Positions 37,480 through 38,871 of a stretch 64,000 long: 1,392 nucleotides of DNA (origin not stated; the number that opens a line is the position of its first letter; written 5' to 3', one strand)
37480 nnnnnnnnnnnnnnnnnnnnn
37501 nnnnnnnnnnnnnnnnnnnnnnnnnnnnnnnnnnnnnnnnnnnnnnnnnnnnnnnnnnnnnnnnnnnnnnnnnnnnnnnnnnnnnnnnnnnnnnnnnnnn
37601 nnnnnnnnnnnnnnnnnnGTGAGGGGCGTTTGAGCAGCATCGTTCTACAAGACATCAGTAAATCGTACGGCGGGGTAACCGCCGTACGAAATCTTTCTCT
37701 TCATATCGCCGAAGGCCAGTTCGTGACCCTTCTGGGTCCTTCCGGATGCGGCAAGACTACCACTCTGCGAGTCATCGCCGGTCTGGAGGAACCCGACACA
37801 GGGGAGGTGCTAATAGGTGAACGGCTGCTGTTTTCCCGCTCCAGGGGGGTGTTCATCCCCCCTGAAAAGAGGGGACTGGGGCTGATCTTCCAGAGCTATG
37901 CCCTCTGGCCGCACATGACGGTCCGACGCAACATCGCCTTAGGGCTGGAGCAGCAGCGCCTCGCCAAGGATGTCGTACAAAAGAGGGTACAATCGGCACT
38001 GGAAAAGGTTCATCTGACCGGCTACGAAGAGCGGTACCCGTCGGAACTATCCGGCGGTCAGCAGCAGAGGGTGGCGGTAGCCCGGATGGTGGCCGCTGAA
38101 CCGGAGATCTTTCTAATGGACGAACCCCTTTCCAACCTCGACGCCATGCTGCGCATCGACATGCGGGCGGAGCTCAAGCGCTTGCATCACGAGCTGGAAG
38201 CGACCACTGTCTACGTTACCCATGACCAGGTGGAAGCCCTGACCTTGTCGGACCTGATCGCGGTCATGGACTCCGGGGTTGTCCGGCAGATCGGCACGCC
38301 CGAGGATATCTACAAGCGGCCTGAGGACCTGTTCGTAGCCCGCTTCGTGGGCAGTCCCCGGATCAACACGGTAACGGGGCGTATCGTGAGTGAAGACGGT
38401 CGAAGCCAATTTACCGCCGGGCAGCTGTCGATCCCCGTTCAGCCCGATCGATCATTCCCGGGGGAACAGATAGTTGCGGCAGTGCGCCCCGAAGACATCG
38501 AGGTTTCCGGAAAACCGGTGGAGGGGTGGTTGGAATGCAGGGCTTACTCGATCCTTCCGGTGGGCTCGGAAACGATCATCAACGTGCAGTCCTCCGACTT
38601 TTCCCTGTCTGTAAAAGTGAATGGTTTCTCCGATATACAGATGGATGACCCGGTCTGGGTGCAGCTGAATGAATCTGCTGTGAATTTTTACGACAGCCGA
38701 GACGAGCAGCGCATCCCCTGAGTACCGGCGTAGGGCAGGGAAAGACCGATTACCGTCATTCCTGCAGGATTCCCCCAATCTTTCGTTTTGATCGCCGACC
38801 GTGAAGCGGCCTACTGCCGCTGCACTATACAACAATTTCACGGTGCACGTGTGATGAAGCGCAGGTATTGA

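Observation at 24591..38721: FbpABC/AfuABC-type importers embedded in sugar-kinase/phosphatase/isomerase genes: likely sugar-phosphate uptake, not iron (clusters A and B)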

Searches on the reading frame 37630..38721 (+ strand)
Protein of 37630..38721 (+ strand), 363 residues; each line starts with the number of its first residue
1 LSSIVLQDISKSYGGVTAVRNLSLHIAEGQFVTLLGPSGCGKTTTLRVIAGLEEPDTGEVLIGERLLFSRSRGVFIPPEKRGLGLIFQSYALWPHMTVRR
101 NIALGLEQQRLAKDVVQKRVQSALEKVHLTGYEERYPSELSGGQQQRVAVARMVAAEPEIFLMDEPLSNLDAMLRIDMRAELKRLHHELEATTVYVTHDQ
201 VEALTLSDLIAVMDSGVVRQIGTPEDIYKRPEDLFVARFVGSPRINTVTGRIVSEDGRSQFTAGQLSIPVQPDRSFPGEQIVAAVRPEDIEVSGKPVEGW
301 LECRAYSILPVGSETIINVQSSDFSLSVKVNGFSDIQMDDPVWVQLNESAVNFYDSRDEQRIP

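Call 4: search_protein_families(library=pfam, proteins=[window:37630-38721:+])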
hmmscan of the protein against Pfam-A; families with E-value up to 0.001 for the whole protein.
window:37630-38721:+ (363 aa): 3 families
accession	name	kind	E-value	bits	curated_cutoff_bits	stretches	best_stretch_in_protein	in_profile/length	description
PF00005.33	ABC_tran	-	2.2e-32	113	25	1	20-167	2-136/137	ABC transporter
PF17912.7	OB_MalK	-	2.6e-05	25.4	27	1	241-290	1-53/53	MalK OB fold domain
PF08402.16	TOBE_2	-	4.3e-05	24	21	0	284-350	2-72/76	TOBE domain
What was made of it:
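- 37630..38721 (+): Cluster B ATPase (363 aa). ABC_tran + OB_MalK/TOBE_2 (call 4).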

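Call 5: search_protein_families(library=ncbifam, proteins=[window:37630-38721:+], max_evalue=0.01)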
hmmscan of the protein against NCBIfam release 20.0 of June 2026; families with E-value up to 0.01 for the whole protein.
window:37630-38721:+ (363 aa): 191 families (the best 25 are shown)
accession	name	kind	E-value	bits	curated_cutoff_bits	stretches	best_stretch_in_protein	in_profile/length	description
NF008653.0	PRK11650.1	subfamily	5e-108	361.3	432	1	1-362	1-355/357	sn-glycerol-3-phosphate ABC transporter ATP-binding protein UgpC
TIGR03265.1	PhnT2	equivalog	1.5e-101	340.2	457.7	1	3-353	4-351/353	putative 2-aminoethylphosphonate ABC transporter ATP-binding protein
NF043075.1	MMSYN1_0197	equivalog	3.7e-95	318.7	550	1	4-347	3-332/341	spermidine/putrescine ABC transporter ATP-binding protein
NF008233.0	PRK11000.1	equivalog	9.9e-94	314.2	568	1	1-324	1-321/369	maltose/maltodextrin ABC transporter ATP-binding protein MalK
NF006987.0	PRK09452.1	equivalog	4e-93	312.1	482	1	4-293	18-302/378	spermidine/putrescine ABC transporter ATP-binding protein PotA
NF040933.2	ABC_arch_GlcV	equivalog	1e-89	300.9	450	1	3-330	2-323/357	glucose ABC transporter ATP-binding protein GlcV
TIGR01187.1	potA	subfamily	1.2e-85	287.5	355.6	1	34-293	1-255/325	polyamine ABC transporter ATP-binding protein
NF008513.0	PRK11432.1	equivalog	5.6e-84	282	496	1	4-351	7-344/351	ferric ABC transporter ATP-binding protein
TIGR03258.1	PhnT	equivalog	1.8e-83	280.5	499.15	1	2-297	7-298/359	2-aminoethylphosphonate ABC transport system ATP-binding subunit PhnT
TIGR00968.1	3a0106s01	subfamily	1.7e-80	270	342.75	1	4-242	1-233/237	sulfate ABC transporter ATP-binding protein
NF040840.2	tungstate_WtpC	equivalog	3.2e-75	253.6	440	1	6-352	4-345/347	tungstate ABC transporter ATP-binding protein WtpC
NF008105.0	PRK10851.1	equivalog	2.3e-73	247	502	1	3-321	2-312/362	sulfate/thiosulfate ABC transporter ATP-binding protein CysA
NF008621.0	PRK11607.1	equivalog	2.7e-71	240.4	613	1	6-296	22-308/377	putrescine ABC transporter ATP-binding subunit PotG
TIGR01186.1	proV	subfamily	4.1e-71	240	326.6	1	13-249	3-239/363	betaine/proline/choline family ABC transporter ATP-binding protein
TIGR03415.1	ABC_choXWV_ATP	equivalog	4e-58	197.2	483.75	1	7-249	28-275/382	choline ABC transporter ATP-binding protein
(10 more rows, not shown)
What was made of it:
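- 37630..38721 (+): UgpC-like at 361 bits, below the cutoff (call 5).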
